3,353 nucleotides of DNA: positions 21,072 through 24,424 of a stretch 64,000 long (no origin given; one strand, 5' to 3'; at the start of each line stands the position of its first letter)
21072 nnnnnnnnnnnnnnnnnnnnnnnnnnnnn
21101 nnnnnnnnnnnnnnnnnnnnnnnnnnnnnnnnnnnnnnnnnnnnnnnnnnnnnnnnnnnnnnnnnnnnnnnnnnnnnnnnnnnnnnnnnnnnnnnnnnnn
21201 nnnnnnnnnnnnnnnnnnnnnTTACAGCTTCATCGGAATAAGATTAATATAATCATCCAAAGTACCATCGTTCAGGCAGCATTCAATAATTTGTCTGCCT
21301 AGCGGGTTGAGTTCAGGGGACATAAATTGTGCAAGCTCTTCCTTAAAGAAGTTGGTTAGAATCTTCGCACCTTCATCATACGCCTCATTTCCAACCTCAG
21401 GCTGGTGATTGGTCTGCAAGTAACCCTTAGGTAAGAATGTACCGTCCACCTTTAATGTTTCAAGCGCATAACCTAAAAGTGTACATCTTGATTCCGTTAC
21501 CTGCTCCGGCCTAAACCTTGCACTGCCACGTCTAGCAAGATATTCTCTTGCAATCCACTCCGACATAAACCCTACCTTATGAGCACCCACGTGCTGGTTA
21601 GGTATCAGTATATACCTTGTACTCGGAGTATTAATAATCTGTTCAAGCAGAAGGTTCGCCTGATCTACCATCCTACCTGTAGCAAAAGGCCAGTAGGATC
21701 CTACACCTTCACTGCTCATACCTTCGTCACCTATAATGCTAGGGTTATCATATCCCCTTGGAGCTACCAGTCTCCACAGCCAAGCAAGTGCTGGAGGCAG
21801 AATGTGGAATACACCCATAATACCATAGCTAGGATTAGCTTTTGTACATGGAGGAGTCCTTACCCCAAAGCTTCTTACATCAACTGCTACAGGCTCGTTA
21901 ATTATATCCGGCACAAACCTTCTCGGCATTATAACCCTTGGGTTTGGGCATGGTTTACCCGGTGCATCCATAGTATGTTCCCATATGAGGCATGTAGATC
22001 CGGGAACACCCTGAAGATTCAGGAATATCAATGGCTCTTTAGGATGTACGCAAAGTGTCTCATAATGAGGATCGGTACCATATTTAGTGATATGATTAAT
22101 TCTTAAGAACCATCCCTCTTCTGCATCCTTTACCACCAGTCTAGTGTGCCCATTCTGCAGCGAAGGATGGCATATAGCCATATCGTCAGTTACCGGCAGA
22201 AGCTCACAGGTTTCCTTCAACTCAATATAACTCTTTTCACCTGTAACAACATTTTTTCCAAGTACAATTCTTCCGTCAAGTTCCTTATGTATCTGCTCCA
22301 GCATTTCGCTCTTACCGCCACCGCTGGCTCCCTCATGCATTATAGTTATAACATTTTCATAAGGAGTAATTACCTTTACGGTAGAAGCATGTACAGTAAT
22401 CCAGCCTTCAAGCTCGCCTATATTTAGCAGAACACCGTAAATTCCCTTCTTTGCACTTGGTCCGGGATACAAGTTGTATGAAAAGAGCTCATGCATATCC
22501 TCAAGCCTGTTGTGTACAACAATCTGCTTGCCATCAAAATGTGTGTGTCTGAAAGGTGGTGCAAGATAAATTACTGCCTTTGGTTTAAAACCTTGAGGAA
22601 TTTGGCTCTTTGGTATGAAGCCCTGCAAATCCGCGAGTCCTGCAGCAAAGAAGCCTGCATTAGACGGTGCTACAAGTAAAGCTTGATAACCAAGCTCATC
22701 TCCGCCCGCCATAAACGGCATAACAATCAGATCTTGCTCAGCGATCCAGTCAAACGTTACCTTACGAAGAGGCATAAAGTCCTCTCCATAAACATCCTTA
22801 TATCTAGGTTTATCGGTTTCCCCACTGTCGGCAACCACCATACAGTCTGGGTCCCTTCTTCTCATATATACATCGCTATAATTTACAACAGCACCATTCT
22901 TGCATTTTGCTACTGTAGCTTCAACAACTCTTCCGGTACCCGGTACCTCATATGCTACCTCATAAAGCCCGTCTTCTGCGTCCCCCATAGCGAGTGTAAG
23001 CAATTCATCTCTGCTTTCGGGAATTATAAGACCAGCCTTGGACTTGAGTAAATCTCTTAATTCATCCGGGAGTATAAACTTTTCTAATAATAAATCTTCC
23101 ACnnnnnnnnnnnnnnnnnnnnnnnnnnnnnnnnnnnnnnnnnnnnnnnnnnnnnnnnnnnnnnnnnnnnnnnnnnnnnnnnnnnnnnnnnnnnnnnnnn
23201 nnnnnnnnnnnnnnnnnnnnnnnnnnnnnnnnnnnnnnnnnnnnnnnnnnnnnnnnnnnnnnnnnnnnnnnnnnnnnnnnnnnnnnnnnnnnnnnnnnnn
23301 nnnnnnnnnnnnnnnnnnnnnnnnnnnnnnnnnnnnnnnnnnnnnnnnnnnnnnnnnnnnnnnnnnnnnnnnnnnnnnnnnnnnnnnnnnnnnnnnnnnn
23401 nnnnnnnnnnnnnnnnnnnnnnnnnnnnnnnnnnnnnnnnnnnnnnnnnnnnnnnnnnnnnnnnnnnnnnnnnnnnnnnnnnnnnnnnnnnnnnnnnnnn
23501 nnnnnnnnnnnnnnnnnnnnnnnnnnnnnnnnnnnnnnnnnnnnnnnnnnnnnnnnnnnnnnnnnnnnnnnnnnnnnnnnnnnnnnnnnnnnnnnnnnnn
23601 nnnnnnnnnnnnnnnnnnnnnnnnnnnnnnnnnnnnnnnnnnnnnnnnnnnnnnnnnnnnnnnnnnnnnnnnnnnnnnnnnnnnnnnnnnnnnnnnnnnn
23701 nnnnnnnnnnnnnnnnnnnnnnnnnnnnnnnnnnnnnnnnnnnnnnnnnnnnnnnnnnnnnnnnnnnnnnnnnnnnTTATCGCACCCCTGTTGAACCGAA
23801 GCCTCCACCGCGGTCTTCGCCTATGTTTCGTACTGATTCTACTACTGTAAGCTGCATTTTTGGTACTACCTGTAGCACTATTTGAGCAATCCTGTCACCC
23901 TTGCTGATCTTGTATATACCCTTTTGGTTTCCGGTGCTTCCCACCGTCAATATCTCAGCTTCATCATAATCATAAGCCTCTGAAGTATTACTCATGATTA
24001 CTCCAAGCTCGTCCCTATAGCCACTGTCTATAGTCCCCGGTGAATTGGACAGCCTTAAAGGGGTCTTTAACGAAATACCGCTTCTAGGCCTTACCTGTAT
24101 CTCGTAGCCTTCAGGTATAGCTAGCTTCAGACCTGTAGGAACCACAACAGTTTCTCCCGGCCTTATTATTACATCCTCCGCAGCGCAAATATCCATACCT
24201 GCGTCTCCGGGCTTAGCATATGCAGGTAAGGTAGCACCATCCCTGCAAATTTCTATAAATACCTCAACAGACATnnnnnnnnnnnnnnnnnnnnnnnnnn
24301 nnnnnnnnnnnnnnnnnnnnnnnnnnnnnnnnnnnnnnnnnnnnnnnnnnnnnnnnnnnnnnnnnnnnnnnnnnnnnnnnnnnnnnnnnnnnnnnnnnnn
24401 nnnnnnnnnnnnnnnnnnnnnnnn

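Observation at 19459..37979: Family of nested-hairpin interspersed elements with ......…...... termini, a conserved core and compensatory base-pair changes in the stems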

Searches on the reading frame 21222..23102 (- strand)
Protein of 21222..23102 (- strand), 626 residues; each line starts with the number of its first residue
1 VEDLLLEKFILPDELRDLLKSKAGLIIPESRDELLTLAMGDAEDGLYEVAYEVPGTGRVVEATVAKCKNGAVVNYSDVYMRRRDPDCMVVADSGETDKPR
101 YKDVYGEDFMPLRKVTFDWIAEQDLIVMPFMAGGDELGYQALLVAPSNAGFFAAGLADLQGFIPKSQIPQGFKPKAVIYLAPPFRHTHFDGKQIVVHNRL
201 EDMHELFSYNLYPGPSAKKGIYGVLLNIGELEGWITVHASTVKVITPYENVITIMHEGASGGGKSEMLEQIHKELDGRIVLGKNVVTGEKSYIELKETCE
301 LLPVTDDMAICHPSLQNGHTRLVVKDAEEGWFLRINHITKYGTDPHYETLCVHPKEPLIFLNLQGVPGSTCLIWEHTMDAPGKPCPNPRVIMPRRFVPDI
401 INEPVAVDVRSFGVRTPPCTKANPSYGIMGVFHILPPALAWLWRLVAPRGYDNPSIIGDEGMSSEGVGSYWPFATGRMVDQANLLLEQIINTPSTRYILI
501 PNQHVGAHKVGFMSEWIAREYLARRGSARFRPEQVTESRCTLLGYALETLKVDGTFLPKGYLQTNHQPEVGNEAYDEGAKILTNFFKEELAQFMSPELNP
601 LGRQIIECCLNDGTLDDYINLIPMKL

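Call 51: search_protein_families(library=pfam, proteins=[window:21222-23102:-], max_evalue=0.00001)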
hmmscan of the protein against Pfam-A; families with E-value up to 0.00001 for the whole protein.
window:21222-23102:- (626 aa): 1 family
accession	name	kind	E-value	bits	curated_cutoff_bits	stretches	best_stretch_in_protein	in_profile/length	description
PF16260.11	DUF4914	-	0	1105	25.7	1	11-622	1-612/612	Domain of unknown function (DUF4914)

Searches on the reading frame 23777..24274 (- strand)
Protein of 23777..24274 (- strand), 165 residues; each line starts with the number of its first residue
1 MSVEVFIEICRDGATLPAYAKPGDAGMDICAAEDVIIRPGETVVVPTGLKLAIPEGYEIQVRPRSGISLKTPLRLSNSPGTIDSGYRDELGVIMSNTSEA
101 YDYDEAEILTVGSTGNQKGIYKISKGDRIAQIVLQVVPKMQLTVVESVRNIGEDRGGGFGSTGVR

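Call 26: search_protein_families(library=pfam, proteins=[window:23777-24274:-])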
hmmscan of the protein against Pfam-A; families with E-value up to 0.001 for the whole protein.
window:23777-24274:- (165 aa): 2 families
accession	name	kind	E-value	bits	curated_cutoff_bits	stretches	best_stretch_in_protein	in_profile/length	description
PF00692.24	dUTPase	-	4.7e-23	81.8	22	2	14-99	3-85/129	dUTPase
PF22769.1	DCD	-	0.0003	21.4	27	0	32-99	68-134/153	dCTP deaminase-like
